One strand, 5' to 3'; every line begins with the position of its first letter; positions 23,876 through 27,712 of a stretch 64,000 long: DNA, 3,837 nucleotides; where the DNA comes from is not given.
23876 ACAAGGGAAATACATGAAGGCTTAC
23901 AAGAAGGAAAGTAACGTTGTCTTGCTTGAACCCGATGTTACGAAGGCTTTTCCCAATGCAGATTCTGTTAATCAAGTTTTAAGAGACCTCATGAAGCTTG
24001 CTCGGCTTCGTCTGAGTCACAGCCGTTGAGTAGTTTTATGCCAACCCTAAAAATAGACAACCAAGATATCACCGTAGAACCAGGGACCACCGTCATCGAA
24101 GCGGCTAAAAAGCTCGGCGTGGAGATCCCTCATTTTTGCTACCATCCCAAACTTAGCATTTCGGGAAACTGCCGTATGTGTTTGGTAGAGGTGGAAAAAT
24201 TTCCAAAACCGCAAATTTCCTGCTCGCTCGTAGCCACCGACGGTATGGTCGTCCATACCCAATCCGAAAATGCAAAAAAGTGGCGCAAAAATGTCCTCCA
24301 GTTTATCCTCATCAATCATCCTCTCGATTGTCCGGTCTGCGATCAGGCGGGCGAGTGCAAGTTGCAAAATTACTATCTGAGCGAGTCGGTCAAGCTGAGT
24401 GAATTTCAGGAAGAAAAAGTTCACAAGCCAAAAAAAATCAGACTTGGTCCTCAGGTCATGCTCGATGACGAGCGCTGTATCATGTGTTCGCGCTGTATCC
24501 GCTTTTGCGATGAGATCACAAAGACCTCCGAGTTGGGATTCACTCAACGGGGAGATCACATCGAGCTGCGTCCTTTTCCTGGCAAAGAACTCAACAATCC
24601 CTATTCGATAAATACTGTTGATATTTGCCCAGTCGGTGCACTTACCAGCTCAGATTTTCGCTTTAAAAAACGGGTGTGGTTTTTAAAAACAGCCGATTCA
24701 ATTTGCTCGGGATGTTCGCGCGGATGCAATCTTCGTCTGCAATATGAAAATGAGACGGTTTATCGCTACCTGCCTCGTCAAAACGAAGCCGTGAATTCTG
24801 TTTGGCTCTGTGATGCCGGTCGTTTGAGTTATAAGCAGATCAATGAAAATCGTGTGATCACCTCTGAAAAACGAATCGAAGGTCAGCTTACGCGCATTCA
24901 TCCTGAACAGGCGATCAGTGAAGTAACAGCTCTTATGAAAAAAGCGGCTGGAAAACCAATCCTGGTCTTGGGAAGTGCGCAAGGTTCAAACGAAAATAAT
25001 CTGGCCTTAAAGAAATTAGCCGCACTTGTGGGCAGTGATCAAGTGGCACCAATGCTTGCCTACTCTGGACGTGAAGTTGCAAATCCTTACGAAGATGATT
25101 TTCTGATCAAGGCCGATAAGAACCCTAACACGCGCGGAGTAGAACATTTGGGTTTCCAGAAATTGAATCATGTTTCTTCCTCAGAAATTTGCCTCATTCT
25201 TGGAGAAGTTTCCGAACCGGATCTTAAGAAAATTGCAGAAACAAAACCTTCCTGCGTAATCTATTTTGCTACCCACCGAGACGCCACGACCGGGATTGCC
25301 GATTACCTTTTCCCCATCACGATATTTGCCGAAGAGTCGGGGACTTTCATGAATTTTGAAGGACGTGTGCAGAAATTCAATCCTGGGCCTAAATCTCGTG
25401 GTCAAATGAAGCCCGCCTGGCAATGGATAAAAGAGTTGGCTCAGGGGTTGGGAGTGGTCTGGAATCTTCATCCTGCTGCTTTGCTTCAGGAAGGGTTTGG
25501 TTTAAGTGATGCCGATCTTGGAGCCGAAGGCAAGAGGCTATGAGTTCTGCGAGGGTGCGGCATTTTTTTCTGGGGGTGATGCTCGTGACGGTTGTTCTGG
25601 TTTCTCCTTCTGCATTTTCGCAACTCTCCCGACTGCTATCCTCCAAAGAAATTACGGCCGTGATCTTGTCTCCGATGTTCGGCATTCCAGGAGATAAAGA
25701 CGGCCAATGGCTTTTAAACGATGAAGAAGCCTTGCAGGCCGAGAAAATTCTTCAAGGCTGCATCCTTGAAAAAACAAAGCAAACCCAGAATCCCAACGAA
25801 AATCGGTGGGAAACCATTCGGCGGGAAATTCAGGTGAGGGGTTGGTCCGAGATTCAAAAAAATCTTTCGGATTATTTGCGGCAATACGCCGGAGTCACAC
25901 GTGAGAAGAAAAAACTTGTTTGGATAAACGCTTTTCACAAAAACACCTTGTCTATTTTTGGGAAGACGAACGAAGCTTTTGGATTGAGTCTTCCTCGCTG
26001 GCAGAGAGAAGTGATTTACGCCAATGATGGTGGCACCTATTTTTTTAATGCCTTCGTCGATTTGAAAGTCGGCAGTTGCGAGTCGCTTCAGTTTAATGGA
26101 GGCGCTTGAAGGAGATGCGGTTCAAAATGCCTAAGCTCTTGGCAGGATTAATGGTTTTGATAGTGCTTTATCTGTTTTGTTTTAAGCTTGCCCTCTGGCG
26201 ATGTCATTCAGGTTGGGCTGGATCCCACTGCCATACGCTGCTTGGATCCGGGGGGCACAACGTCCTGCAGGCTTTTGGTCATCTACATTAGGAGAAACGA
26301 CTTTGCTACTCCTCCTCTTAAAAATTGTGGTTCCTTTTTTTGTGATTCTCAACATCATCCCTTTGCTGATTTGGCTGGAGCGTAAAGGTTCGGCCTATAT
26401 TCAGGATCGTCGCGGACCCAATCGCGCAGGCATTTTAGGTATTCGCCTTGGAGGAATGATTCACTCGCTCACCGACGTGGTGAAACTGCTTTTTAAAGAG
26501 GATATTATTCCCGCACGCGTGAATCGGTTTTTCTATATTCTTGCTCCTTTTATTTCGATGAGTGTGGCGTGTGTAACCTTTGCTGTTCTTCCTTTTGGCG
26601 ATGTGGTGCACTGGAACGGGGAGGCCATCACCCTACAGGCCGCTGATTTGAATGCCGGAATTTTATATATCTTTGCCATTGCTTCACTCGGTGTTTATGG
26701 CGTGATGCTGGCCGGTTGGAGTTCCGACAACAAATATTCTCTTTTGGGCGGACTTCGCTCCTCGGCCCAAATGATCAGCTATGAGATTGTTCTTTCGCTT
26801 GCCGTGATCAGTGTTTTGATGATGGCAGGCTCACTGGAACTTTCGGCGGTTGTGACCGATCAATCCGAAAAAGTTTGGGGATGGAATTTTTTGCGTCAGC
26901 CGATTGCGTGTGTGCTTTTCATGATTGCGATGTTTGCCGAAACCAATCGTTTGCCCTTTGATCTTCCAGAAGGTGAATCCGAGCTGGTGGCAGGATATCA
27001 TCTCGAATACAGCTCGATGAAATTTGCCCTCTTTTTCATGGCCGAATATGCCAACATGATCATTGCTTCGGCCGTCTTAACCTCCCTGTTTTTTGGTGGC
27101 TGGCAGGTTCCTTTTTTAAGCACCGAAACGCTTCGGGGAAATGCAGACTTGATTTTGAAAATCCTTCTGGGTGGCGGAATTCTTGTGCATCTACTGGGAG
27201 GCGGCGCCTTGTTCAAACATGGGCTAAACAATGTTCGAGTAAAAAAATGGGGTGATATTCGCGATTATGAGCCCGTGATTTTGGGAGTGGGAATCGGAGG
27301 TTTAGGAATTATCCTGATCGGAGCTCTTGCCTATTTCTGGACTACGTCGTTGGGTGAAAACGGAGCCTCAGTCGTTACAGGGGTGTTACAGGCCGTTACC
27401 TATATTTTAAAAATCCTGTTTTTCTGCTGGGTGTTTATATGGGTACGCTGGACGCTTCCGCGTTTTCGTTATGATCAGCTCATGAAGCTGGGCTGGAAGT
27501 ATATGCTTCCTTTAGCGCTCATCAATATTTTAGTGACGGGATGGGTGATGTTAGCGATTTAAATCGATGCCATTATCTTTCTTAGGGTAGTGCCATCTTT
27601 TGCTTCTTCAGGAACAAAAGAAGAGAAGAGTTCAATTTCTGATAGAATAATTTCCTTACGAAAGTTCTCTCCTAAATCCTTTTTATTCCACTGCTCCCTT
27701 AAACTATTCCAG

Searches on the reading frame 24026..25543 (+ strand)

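Call 36: search_protein_families(library=pfam, proteins=[window:24026-25543:+], max_evalue=0.001)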
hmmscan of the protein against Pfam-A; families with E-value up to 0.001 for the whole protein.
window:24026-25543:+ (505 aa): 7 families
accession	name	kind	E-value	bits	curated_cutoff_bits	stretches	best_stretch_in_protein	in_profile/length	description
PF22117.2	Fer4_Nqo3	-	9.9e-25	87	27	1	141-207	1-67/67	NADH-quinone oxidoreductase subunit 3, ferredoxin-like domain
PF13510.11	Fer2_4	-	7.2e-19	68.1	22.8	1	7-80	5-81/82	2Fe-2S iron-sulfur cluster binding domain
PF00384.28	Molybdopterin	-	8.6e-17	61.6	24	1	386-472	259-351/353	Molybdopterin oxidoreductase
PF10588.14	NADH-G_4Fe-4S_3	-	2e-15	56.5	27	1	87-117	1-31/40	NADH-ubiquinone oxidoreductase-G iron-sulfur binding region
PF00111.32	Fer2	-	3e-08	33.9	21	1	12-57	5-48/77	2Fe-2S iron-sulfur cluster binding domain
PF04879.21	Molybdop_Fe4S4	-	4.2e-08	33.5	22.7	1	221-273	2-54/55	Molybdopterin oxidoreductase Fe4S4 domain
PF22151.2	Fer4_NDSU1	-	4.5e-06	26.5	23.8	1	232-269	13-50/51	NADH-ubiquinone oxidoreductase NDSU1/NuoG-like, 4Fe-4S domain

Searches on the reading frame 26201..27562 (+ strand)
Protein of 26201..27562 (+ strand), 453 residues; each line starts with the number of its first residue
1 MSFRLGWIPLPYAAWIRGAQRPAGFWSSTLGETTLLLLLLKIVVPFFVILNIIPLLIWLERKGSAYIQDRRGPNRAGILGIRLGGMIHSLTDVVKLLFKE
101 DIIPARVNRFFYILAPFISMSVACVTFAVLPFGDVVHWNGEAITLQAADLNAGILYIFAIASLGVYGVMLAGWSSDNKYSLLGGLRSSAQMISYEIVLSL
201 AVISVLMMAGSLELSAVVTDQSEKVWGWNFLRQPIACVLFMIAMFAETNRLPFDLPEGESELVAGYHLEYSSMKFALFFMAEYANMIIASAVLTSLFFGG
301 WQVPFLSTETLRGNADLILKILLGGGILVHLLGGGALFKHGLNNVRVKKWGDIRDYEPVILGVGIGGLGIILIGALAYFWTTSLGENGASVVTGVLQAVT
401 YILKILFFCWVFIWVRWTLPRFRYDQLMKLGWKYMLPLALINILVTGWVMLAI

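Call 36: search_protein_families(library=pfam, proteins=[window:26201-27562:+], max_evalue=0.001)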
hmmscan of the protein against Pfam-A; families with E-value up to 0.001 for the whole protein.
window:26201-27562:+ (453 aa): 1 family
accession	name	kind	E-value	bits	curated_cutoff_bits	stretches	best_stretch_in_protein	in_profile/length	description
PF00146.26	NADHdh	-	1.5e-114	382.8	27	1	41-446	2-297/298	NADH dehydrogenase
